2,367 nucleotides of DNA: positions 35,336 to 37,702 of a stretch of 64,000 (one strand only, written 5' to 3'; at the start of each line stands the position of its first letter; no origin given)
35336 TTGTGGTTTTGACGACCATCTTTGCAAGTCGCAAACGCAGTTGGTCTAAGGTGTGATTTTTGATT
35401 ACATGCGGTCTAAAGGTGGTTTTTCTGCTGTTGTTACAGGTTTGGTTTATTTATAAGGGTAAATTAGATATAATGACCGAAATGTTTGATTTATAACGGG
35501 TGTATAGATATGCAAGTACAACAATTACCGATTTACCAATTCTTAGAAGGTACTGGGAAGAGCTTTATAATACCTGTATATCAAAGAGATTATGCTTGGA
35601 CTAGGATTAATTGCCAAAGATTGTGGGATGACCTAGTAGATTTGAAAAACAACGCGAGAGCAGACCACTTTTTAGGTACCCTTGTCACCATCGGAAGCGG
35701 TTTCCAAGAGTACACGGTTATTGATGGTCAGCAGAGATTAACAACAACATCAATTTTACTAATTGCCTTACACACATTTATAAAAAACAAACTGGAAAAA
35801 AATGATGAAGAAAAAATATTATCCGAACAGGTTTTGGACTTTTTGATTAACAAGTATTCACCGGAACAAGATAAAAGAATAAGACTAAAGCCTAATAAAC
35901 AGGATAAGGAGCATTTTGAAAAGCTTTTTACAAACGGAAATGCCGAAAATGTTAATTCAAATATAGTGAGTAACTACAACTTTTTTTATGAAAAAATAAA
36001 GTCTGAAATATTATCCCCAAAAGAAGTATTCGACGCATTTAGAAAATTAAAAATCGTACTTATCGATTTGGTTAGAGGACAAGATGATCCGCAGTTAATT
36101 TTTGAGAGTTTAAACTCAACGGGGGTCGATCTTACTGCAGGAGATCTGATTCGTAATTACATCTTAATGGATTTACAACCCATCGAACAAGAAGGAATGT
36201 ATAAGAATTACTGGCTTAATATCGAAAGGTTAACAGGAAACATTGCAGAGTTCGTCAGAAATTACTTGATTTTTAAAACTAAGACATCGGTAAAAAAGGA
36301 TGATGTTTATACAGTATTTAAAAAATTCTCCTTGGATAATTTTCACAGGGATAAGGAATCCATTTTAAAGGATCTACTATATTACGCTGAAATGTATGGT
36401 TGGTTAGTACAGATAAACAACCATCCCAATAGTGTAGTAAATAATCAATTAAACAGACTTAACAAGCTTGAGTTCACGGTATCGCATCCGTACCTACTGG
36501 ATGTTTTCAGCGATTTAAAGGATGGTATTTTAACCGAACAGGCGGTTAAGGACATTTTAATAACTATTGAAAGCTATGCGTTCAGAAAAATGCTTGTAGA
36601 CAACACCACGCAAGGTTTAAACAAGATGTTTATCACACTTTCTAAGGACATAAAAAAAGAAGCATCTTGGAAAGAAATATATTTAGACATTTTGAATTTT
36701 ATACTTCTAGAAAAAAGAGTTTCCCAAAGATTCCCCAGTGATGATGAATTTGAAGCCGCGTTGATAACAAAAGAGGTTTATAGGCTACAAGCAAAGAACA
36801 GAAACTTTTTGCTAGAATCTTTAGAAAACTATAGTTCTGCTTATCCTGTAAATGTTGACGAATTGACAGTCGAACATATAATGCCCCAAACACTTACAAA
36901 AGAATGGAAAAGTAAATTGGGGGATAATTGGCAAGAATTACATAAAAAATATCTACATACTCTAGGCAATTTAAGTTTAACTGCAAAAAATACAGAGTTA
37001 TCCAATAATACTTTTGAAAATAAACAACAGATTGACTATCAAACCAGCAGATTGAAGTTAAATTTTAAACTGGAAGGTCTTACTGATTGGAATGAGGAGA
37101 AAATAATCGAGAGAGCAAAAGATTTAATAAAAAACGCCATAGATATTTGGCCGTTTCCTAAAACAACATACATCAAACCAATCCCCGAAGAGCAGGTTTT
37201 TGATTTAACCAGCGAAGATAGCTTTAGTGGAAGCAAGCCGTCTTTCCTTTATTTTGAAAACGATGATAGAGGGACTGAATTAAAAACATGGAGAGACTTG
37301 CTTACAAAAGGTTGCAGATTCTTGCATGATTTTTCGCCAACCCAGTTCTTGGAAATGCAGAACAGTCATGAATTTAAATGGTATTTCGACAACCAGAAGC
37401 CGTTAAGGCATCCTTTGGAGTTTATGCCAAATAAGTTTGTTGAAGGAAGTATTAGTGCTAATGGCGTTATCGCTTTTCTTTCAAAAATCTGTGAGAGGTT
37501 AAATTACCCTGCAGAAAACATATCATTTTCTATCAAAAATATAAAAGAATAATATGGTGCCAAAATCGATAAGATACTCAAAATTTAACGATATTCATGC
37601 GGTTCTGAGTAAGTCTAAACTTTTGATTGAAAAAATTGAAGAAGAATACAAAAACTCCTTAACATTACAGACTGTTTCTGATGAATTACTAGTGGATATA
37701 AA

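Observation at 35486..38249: DUF262/DUF1524 nuclease gene plus tightly coupled unknown 231-aa gene embedded inside a glycan-biosynthesis operon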

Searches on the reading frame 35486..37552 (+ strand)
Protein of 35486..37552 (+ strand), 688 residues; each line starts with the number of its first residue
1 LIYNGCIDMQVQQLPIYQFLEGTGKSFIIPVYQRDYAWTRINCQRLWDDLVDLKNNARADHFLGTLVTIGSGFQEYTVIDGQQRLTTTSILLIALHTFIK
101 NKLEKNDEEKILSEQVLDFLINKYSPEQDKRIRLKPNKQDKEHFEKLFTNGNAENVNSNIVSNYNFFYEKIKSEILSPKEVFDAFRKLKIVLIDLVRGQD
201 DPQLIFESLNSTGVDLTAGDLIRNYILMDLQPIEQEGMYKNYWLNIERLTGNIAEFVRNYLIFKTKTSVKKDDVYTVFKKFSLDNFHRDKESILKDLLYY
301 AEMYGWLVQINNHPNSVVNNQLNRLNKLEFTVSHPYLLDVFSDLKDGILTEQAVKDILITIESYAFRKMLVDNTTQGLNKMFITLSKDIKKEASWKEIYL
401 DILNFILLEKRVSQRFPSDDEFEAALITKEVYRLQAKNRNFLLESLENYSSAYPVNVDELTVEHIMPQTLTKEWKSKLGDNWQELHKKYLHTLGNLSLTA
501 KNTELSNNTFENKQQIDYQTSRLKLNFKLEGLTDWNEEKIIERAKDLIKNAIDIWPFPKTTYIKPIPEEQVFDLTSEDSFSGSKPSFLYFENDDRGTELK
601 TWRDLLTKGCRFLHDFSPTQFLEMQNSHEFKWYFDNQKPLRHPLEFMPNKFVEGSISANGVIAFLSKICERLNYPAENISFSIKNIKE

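Call 4: search_protein_families(library=pfam, proteins=[window:35486-37552:+], max_evalue=0.01)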
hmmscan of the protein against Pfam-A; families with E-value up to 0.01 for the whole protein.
window:35486-37552:+ (688 aa): 2 families
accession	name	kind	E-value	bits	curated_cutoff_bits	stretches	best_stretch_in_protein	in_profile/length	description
PF03235.19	GmrSD_N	-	5.4e-36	125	33.2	1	19-226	4-198/199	GmrSD restriction endonuclease, N-terminal domain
PF07510.16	GmrSD_C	-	5.3e-26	91.6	23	1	416-549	1-137/138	GmrSD restriction endonucleases, C-terminal domain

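Call 5: search_protein_families(library=padloc, proteins=[window:35486-37552:+], max_evalue=1)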
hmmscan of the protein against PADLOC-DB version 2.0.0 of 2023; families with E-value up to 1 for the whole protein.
window:35486-37552:+ (688 aa): 27 families (the best 25 are shown)
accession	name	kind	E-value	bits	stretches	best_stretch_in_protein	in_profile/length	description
PDLC02693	Orf5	-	1.4e-141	471.2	1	19-555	2-542/543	Orf5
PDLC02702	Orf5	-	9.9e-107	356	1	26-557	2-543/543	Orf5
PDLC04157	HEC-06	-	4e-67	225.1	1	25-556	21-556/558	-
PDLC04155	HEC-06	-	3.5e-66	221.9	1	9-557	5-560/562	-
PDLC04154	HEC-06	-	7e-66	221.1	1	20-556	17-565/569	-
PDLC02700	Orf5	-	1.9e-50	170.2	1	25-555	10-555/555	Orf5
PDLC02687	Orf5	-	7.3e-50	168.2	1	19-540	10-543/543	Orf5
PDLC02691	Orf5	-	3.1e-41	139.6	1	16-555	10-579/579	Orf5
PDLC02695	Orf5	-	5.6e-39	132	1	9-554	3-600/601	Orf5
PDLC02701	Orf5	-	1.5e-31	107.6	1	27-557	20-596/596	Orf5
PDLC02692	Orf5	-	2.8e-27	93.7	1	26-557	7-558/558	Orf5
PDLC02689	Orf5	-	2e-26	90.6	2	20-223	12-209/558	Orf5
PDLC02699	Orf5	-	2.4e-24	84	1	27-517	1-508/530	Orf5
PDLC02792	SspE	-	1.2e-23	81.4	3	15-110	12-125/771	SspE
PDLC02690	Orf5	-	2e-23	81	1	25-556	8-530/531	Orf5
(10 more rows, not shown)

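Call 6: search_protein_families(library=ncbifam, proteins=[window:35486-37552:+], max_evalue=1)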
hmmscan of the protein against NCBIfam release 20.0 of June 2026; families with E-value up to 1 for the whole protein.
window:35486-37552:+ (688 aa): 1 family
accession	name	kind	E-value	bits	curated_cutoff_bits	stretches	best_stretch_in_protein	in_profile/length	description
NF007876.0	PRK10580.1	equivalog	0.094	11.6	736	1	150-278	177-306/457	proline-specific permease ProY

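Call 8: search_solved_structures(query=window:35486-37552:+, max_evalue=0.1)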
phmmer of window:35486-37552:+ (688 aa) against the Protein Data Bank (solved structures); distinct sequences matched with E-value up to 0.1: 4.
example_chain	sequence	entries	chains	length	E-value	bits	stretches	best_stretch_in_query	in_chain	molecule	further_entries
6jiv_D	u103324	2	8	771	2.3e-06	29.6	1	13-111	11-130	SspE protein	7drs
7drr_D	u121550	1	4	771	1.5e-05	26.8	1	13-111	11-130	SspE protein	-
20yv_A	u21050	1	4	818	2.7e-05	26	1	12-110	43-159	DUF262 domain-containing protein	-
20yw_A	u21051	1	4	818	0.00017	23.3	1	12-110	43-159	DUF262 domain-containing protein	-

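Call 50: list_cluster_members(proteins=[P0001, window:35510-37549:+])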
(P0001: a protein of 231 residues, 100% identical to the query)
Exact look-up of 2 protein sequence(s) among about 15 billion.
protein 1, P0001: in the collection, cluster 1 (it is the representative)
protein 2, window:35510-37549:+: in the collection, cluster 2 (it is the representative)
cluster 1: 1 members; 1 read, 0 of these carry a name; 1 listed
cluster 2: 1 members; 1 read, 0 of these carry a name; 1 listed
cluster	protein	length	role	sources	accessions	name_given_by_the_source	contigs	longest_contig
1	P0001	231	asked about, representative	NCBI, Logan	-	-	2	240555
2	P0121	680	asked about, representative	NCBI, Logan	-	-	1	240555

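Call 65: find_homologous_proteins(query=window:35510-37549:+, max_evalue=1e-20)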
Query window:35510-37549:+ (680 aa): 7995 proteins with E <= 1e-20 among 8000 candidates; the best 120 are listed.
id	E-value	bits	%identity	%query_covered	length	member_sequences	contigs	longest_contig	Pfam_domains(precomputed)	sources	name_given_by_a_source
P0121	0.0e+0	1534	100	100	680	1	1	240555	PF07510.17,PF03235.20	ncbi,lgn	-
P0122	0.0e+0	1411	92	100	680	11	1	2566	PF07510.17,PF03235.20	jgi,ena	-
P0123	0.0e+0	1335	86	100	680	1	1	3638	PF07510.17,PF03235.20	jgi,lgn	-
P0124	0.0e+0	1319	85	100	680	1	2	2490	PF07510.17,PF03235.20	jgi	jgi:uncharacterized protein with ParB-like and HNH nuclease domain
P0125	0.0e+0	1317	84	100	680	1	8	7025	PF07510.17,PF03235.20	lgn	-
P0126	0.0e+0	1293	84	100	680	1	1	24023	PF07510.17,PF03235.20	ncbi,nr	ncbi:DUF262 domain-containing protein [Candidatus Woesearchaeota archaeon]|nr:DUF262 domain-containi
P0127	0.0e+0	1291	84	100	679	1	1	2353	PF07510.17,PF03235.20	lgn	-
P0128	0.0e+0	1279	83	100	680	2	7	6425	PF07510.17,PF03235.20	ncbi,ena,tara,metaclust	tara:strand:+ start:129 stop:2171 length:2043 start_codon:yes stop_codon:yes gene_type:complete|meta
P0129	0.0e+0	1254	81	100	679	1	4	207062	PF07510.17,PF03235.20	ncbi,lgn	-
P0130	0.0e+0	1253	82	100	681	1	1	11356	PF07510.17,PF03235.20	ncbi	-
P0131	0.0e+0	1248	80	100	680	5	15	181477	PF07510.17,PF03235.20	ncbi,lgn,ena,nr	ncbi:MAG TPA: DUF262 domain-containing HNH endonuclease family protein [Candidatus Saccharibacteria 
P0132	0.0e+0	1240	80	100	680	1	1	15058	PF07510.17,PF03235.20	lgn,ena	-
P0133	0.0e+0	1214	77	100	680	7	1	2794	PF07510.17,PF03235.20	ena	-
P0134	0.0e+0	1204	77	100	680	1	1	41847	PF07510.17,PF03235.20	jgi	jgi:uncharacterized protein with ParB-like and HNH nuclease domain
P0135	0.0e+0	1197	76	100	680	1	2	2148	PF07510.17,PF03235.20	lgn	-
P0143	0.0e+0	1177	77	100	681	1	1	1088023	PF07510.17,PF03235.20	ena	-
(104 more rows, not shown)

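Call 66: find_encoding_contigs(protein=P0126, flank=3500, max_places=1)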
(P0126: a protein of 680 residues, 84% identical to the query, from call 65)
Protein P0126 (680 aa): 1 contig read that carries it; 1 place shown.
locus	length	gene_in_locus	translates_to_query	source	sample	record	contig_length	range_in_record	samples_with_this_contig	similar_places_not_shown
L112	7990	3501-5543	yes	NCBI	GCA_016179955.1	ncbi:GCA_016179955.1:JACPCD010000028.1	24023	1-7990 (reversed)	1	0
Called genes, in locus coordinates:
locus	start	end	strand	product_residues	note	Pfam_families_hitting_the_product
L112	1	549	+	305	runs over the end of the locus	-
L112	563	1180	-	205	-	-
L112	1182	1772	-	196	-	-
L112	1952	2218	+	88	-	-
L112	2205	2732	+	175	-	PF01988:VIT1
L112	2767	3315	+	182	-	PF02245:Pur_DNA_glyco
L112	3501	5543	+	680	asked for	PF03235:GmrSD_N, PF07510:GmrSD_C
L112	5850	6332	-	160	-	-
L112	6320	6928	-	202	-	-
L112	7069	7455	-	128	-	-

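Call 67: find_encoding_contigs(protein=P0129, flank=3500, max_places=2)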
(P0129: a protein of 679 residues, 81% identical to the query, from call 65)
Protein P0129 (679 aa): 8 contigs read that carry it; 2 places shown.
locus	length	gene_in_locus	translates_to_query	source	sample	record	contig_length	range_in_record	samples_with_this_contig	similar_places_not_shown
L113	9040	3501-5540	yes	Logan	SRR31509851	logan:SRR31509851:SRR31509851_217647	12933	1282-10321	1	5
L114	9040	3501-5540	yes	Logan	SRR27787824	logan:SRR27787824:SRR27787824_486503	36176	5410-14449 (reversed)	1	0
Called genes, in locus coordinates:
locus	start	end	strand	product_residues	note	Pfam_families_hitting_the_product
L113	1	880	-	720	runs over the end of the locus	?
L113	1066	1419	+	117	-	PF00462:Glutaredoxin, PF13417:GST_N_3, PF13409:GST_N_2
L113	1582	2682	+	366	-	PF01168:Ala_racemase_N, PF00842:Ala_racemase_C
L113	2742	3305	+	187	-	-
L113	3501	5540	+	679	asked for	PF03235:GmrSD_N, PF07510:GmrSD_C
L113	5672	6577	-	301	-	PF02826:2-Hacid_dh_C (weak), PF03446:NAD_binding_2, PF00393:6PGD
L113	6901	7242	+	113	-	PF01329:Pterin_4a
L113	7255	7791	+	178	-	PF13521:AAA_28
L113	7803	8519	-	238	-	PF00117:GATase, PF07722:Peptidase_C26 (weak)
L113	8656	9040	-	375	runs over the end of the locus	PF06559:DCD_N, PF22769:DCD, PF22569:DCD_C, PF22769:DCD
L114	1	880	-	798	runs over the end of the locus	PF00133:tRNA-synt_1, PF09334:tRNA-synt_1g, PF08264:Anticodon_1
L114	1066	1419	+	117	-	PF00462:Glutaredoxin, PF13417:GST_N_3, PF13409:GST_N_2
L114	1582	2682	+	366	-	PF01168:Ala_racemase_N, PF00842:Ala_racemase_C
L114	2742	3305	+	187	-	-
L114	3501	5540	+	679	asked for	PF03235:GmrSD_N, PF07510:GmrSD_C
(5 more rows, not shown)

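Call 68: find_encoding_contigs(protein=P0131, flank=3500, max_places=3)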
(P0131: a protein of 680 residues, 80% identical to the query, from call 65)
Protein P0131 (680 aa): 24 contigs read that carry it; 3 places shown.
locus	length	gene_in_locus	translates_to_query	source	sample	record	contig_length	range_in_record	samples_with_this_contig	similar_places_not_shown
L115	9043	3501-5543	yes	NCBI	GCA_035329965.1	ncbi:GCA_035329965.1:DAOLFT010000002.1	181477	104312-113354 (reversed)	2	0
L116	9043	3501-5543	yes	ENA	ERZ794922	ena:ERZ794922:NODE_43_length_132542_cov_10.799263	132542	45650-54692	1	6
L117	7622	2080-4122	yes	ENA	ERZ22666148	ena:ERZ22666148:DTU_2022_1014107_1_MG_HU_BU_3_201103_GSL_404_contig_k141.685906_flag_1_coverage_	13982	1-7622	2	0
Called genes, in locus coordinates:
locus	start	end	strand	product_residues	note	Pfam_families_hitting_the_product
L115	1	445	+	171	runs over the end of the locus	PF00293:NUDIX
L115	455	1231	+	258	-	PF22935:RM44_endonuclase, PF14622:Ribonucleas_3_3, PF00636:Ribonuclease_3, PF00035:dsrm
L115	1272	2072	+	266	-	PF01745:IPT (weak), PF01715:IPPT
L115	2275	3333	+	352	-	-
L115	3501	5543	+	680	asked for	PF03235:GmrSD_N, PF07510:GmrSD_C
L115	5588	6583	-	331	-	PF01380:SIS (weak), PF10432:bact-PGI_C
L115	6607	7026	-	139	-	-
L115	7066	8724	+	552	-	-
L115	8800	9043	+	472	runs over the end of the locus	PF00044:Gp_dh_N, PF02800:Gp_dh_C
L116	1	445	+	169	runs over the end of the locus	PF00293:NUDIX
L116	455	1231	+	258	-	PF22935:RM44_endonuclase, PF14622:Ribonucleas_3_3, PF00636:Ribonuclease_3, PF00035:dsrm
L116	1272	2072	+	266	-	PF01745:IPT (weak), PF01715:IPPT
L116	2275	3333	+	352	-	-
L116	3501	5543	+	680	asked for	PF03235:GmrSD_N, PF07510:GmrSD_C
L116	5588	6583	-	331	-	PF01380:SIS (weak), PF10432:bact-PGI_C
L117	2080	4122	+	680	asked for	PF03235:GmrSD_N, PF07510:GmrSD_C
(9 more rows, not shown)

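Call 69: find_encoding_contigs(protein=P0143, flank=3500, max_places=1)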
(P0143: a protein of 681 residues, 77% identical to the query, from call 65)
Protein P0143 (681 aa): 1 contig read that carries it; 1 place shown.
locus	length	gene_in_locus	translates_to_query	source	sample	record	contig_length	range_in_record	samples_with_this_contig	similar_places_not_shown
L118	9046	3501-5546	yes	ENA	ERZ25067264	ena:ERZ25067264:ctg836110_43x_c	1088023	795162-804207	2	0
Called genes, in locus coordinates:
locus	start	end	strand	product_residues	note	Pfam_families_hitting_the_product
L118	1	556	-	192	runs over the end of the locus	-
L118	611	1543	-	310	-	PF17728:BsuBI_PstI_RE_N, PF06616:BsuBI_PstI_RE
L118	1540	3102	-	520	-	PF02384:N6_Mtase, PF07669:Eco57I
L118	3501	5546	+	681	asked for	PF03235:GmrSD_N, PF07510:GmrSD_C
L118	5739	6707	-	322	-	-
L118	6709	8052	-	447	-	PF09821:AAA_assoc_C (faint)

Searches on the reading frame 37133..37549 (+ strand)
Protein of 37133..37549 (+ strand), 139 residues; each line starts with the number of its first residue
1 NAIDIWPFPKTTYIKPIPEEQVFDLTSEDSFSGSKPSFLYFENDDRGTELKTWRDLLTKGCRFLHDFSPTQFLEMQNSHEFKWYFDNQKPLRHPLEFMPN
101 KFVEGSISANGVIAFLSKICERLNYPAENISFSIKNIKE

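Call 91: predict_structure(alignment_id=A6)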
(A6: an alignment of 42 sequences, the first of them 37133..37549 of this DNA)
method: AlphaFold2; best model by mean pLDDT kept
length: 139 residues; sequences in the alignment: 42
mean_pLDDT: 87.2   pTM: 0.77
mean pLDDT of the five models: 87.2, 86.8, 86.3, 84.8, 84.5
residues with pLDDT >= 90: 97; 70-90: 20; 50-70: 20; < 50: 2
segments of 3 or more residues with pLDDT < 50: none
pLDDT, mean of each block of 10 residues (from residue 1): 59 63 93 93 88 96 96 92 83 93 94 97 96 77
secondary structure, 60 per line:
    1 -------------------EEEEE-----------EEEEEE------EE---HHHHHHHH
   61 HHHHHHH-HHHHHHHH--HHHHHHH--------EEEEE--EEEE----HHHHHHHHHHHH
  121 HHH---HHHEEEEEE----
elements in order: E20-24 E36-41 H53-67 H69-76 H79-85 E94-98 E101-104 H109-123 E130-135
